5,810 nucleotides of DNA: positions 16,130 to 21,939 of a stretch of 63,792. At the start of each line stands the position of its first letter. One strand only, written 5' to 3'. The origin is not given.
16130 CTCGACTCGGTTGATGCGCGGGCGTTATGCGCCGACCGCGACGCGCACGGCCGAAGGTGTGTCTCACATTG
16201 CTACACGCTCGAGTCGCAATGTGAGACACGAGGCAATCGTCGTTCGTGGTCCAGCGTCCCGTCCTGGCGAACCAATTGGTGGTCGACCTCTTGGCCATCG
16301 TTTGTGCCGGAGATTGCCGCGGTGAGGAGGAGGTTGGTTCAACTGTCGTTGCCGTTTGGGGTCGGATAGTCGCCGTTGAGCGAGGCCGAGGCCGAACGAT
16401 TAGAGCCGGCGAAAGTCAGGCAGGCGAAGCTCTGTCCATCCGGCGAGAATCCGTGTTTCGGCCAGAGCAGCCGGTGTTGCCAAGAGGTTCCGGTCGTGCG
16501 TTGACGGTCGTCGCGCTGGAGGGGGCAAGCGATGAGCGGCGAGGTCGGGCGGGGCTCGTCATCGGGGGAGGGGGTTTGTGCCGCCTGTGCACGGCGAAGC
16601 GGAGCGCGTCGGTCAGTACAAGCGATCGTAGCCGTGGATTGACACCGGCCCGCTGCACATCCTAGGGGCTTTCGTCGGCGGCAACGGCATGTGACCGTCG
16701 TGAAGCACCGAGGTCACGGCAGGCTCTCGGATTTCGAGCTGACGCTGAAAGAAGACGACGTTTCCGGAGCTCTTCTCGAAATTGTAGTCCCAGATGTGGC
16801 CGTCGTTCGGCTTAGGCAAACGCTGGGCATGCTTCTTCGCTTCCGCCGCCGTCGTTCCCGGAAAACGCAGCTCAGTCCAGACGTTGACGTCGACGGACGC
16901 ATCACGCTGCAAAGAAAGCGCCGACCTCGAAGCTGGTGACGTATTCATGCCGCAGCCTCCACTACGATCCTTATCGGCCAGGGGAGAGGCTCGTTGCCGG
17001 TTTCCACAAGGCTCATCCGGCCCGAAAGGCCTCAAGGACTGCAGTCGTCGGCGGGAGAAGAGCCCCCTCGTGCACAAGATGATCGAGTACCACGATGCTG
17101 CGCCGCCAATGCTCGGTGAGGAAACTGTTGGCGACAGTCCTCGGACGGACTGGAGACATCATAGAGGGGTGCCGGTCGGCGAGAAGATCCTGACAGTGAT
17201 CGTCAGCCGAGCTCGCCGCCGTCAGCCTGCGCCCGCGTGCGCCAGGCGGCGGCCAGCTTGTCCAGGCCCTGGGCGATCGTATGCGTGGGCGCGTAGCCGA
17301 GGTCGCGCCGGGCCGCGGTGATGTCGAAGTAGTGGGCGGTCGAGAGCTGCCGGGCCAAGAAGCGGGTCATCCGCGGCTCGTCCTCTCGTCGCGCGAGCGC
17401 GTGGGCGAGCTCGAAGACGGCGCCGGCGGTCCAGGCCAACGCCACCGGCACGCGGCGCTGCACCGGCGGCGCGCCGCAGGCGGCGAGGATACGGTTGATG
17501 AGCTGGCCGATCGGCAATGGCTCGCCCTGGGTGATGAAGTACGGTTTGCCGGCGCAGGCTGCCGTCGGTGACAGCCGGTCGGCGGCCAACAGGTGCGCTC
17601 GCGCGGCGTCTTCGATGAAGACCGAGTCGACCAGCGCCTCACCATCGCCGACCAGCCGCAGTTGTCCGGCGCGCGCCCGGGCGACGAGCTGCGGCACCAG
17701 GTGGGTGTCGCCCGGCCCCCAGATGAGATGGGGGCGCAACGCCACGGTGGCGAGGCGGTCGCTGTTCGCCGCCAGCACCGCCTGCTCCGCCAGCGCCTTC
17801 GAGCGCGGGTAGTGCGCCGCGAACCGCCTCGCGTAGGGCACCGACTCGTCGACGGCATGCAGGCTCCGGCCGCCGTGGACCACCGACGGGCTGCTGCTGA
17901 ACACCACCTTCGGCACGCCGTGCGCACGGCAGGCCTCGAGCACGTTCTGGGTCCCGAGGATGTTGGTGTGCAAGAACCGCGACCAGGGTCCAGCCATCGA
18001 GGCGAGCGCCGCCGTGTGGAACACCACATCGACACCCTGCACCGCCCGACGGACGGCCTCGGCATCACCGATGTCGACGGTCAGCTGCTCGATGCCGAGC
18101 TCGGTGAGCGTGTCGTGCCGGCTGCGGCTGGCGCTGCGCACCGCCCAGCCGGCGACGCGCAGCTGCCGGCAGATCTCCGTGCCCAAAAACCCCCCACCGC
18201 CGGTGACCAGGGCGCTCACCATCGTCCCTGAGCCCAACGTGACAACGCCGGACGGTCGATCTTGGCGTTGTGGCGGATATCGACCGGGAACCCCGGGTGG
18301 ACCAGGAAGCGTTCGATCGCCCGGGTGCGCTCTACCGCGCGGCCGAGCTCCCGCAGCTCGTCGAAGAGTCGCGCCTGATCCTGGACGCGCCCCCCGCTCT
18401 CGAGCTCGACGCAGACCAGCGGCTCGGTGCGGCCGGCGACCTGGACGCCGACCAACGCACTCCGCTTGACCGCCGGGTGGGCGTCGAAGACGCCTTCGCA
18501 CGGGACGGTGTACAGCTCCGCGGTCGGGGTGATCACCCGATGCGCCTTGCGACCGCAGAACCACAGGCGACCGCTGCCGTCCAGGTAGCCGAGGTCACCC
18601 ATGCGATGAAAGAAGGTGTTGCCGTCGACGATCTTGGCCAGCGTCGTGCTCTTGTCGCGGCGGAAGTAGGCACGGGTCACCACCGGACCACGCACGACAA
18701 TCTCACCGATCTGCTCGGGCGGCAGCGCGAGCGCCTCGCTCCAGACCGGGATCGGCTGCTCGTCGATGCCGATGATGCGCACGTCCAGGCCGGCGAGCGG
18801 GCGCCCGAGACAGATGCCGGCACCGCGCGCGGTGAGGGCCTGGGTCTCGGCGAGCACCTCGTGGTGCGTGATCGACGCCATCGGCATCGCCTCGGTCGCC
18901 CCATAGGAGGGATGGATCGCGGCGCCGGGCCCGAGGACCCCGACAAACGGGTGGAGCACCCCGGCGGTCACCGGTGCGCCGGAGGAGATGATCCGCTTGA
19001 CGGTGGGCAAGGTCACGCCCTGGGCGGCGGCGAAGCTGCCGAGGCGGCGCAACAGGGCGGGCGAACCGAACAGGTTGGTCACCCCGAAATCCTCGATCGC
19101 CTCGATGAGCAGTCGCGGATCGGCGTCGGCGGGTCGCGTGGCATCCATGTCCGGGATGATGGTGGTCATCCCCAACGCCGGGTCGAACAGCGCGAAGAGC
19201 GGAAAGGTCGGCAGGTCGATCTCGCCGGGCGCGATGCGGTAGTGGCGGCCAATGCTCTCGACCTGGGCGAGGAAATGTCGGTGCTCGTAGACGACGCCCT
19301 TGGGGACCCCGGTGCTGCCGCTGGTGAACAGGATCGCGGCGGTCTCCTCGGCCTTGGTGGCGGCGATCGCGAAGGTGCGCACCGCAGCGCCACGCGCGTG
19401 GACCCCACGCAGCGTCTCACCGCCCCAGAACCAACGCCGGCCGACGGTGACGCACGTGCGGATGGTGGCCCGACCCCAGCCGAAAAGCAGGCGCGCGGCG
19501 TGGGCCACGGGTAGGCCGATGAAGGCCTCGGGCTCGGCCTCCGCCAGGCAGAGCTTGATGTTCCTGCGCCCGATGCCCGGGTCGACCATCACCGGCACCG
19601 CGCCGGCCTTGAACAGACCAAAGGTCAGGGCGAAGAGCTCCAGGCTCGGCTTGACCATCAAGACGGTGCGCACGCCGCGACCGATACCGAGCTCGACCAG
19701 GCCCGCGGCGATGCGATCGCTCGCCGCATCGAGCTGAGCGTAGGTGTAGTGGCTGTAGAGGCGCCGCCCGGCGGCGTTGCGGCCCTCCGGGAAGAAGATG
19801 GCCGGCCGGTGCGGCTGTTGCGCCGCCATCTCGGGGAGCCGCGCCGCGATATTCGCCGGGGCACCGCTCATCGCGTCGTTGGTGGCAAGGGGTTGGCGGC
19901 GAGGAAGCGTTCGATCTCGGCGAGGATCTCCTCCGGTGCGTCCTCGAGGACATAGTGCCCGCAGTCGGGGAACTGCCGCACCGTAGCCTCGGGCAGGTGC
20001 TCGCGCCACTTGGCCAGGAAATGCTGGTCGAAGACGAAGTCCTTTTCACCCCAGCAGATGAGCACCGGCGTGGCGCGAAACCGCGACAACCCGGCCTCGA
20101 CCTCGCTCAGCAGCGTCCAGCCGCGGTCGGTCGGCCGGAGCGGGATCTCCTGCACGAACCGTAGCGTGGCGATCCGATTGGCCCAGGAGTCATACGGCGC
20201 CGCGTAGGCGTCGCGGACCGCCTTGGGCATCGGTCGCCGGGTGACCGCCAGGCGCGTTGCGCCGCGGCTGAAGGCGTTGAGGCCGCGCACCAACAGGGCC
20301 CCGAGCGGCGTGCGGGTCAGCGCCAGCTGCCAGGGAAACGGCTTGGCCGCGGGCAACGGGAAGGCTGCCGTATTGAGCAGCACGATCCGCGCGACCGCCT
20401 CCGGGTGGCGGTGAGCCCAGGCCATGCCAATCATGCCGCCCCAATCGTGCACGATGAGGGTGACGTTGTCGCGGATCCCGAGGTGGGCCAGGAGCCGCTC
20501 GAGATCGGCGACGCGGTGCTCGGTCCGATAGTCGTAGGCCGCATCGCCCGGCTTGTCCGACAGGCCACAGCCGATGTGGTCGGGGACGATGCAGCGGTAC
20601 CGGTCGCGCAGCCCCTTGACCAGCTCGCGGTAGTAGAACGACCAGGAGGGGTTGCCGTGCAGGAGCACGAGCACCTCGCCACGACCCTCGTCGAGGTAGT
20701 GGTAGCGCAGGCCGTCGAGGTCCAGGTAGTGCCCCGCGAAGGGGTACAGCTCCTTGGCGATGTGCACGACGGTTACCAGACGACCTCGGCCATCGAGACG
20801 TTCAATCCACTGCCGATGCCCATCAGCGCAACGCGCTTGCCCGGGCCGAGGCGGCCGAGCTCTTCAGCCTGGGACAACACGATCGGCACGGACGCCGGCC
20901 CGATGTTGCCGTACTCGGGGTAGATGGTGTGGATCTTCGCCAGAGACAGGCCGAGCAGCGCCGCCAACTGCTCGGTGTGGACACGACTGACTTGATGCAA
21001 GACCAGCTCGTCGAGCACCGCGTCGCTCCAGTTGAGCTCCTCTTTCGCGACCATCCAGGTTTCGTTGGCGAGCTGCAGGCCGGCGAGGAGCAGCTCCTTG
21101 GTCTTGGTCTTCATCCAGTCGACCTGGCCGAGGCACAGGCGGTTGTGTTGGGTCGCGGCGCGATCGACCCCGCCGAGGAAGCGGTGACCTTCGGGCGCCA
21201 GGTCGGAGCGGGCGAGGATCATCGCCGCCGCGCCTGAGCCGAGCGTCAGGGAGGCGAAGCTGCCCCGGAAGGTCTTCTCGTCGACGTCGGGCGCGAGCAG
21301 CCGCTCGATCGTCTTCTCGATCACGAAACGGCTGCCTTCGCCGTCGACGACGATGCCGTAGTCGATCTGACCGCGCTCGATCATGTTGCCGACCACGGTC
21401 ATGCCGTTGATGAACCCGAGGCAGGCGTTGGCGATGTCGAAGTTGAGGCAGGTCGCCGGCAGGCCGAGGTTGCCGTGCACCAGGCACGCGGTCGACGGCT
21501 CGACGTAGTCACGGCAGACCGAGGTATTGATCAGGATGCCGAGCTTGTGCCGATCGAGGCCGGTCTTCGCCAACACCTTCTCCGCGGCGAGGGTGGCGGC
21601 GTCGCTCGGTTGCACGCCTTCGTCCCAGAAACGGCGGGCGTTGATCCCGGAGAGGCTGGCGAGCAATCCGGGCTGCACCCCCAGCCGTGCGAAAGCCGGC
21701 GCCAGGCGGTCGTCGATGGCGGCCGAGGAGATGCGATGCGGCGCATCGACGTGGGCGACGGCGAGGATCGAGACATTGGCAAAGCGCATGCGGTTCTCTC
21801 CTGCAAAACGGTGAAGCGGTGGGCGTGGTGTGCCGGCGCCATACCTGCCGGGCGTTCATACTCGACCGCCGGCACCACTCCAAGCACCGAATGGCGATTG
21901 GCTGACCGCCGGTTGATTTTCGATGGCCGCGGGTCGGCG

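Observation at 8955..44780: R1: a dispersed, same-orientation 100-250-nt repeat family at the edges of accessory blocks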

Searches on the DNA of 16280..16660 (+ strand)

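Call 34: search_dna_similar(query=window:16339-16592:+, collection=plasmids, mode=distant, max_evalue=0.01)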
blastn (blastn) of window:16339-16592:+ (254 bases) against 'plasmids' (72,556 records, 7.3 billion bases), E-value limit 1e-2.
No match.

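Call 50: search_rna_families(source=window, start=16280, end=16660, threshold=evalue, max_evalue=10, show_alignments=2)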
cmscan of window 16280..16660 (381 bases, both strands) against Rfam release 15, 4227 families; matches with E-value up to 10: 0.
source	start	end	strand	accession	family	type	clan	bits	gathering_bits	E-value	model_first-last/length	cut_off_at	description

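Call 72: search_dna_similar(query=window:16339-16592:+, collection=phages, mode=distant, max_evalue=0.01)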
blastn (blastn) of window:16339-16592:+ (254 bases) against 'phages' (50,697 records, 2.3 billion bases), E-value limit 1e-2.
No match.

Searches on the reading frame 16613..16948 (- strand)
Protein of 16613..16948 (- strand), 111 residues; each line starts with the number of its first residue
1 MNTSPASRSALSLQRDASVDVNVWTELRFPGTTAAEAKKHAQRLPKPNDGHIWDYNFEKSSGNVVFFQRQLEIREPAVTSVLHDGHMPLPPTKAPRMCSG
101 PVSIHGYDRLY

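Call 39: search_protein_families(library=ncbifam, max_evalue=1, proteins=[window:16616-16948:-])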
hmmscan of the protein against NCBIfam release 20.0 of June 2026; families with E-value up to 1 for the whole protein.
seq(111 aa): 0 families

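Call 40: search_protein_families(library=pfam, max_evalue=1, proteins=[window:16616-16948:-])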
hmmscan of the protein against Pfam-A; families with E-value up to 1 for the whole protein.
seq(111 aa): 0 families

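Call 62: find_encoding_contigs(protein=window:16613-16948:-, flank=10000, max_places=10)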
Protein window:16613-16948:- (111 aa): no gene with exactly this product is on record in the collection.

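Call 73: search_protein_families(library=padloc, max_evalue=0.1, proteins=[window:16616-16948:-])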
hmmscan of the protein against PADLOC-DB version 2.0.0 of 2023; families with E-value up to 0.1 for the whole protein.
seq(111 aa): 0 families

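Call 74: search_protein_families(library=phrogs, max_evalue=0.1, proteins=[window:16616-16948:-])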
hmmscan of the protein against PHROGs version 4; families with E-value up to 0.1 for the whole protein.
seq(111 aa): 0 families

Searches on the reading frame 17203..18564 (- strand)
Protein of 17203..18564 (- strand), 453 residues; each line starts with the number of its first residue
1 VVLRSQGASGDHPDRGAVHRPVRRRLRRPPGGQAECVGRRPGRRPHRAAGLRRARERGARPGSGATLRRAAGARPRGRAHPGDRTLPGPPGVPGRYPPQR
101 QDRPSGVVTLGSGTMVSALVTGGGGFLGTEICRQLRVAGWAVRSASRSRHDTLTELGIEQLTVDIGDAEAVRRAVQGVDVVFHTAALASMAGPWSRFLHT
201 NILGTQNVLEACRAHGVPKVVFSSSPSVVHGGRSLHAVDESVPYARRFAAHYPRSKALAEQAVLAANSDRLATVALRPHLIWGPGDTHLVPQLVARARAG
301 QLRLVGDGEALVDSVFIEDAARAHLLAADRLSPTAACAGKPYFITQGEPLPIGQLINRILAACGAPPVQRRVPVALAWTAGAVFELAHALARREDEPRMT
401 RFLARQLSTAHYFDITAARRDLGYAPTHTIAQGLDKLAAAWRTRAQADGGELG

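Call 18: search_protein_families(library=pfam, max_evalue=0.01, proteins=[window:17203-18564:-])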
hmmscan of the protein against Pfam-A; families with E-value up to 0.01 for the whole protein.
window:17203-18564:- (453 aa): 9 families
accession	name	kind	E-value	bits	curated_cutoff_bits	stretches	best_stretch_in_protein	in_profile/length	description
PF01073.25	3Beta_HSD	-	1.4e-53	182.2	22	1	119-365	1-270/280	3-beta hydroxysteroid dehydrogenase/isomerase family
PF01370.27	Epimerase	-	8.6e-37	127.3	20.9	1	118-330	1-227/240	NAD dependent epimerase/dehydratase family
PF16363.11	GDP_Man_Dehyd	-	7.5e-18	65.5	27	1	119-436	1-331/332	GDP-mannose 4,6 dehydratase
PF07993.18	NAD_binding_4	-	4.2e-16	59.3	20.1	1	168-283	79-209/258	Male sterility protein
PF13460.12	NAD_binding_10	-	1.1e-12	48.7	27.2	1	122-265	1-133/184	NAD(P)H-binding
PF02719.21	Polysacc_synt_2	-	1.5e-11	44.5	20.2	1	119-225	2-128/293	Polysaccharide biosynthesis protein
PF04321.23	RmlD_sub_bind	-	3.1e-11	43.3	27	1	119-298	4-168/287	RmlD substrate binding domain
PF05368.20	NmrA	-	6.2e-09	36.3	27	1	119-226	6-108/298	NmrA-like family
PF00106.31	adh_short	-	0.0003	20.8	26.6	1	118-211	3-118/195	short chain dehydrogenase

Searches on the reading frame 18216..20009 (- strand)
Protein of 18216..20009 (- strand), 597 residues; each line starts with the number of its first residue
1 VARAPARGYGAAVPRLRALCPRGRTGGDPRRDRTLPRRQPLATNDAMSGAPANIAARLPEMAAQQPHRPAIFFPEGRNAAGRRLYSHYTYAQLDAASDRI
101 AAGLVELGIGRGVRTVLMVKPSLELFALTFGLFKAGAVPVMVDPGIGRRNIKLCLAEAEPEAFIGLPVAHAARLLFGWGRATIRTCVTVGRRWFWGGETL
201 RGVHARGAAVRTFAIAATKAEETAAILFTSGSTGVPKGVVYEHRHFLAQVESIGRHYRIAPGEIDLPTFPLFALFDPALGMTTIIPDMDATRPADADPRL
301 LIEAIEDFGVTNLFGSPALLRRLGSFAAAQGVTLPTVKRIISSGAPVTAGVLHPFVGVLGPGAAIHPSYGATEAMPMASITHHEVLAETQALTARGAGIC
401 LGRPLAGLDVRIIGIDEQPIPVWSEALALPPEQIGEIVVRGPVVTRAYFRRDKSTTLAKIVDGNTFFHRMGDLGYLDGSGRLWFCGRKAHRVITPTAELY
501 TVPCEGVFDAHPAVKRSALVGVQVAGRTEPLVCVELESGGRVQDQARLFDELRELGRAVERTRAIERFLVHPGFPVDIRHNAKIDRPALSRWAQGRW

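Call 38: search_protein_families(library=pfam, max_evalue=0.001, proteins=[window:18216-20009:-])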
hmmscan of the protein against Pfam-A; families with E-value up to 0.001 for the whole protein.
window:18216-20009:- (597 aa): 1 family
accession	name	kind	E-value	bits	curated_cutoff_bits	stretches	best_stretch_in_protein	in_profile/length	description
PF00501.34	AMP-binding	-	3.7e-58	197.6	29.9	1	60-449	3-384/384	AMP-binding enzyme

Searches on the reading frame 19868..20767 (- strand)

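Call 38: search_protein_families(library=pfam, max_evalue=0.001, proteins=[window:19868-20767:-])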
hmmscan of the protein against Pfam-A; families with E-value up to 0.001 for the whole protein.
window:19868-20767:- (299 aa): 3 families
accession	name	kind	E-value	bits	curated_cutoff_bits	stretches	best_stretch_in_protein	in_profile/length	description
PF00561.26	Abhydrolase_1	-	5e-39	134.9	25.8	1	32-278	2-245/245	alpha/beta hydrolase fold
PF12697.13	Abhydrolase_6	-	2.6e-24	87.5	26.3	1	33-283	1-216/217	Alpha/beta hydrolase family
PF12146.15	Hydrolase_4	-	1.6e-13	50.9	27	1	32-276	6-237/239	Serine aminopeptidase, S33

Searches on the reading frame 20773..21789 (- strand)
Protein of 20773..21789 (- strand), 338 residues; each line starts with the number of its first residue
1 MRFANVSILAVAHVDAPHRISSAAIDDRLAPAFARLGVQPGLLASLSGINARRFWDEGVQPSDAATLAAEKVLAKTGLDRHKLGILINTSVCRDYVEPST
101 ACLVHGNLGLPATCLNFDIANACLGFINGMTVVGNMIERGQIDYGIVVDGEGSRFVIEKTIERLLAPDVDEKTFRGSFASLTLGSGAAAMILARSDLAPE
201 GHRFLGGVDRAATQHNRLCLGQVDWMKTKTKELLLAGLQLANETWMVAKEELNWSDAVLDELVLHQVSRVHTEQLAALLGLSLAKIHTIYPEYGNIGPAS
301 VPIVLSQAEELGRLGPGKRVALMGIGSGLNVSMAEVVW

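Call 38: search_protein_families(library=pfam, max_evalue=0.001, proteins=[window:20773-21789:-])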
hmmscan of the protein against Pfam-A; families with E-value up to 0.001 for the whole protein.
window:20773-21789:- (338 aa): 2 families
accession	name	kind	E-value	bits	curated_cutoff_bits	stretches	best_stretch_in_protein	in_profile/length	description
PF08541.16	ACP_syn_III_C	-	8.6e-16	58.3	26.6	1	252-334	4-86/90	3-Oxoacyl-[acyl-carrier-protein (ACP)] synthase III C terminal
PF08545.16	ACP_syn_III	-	7e-07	29.5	24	1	117-202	1-69/80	3-Oxoacyl-[acyl-carrier-protein (ACP)] synthase III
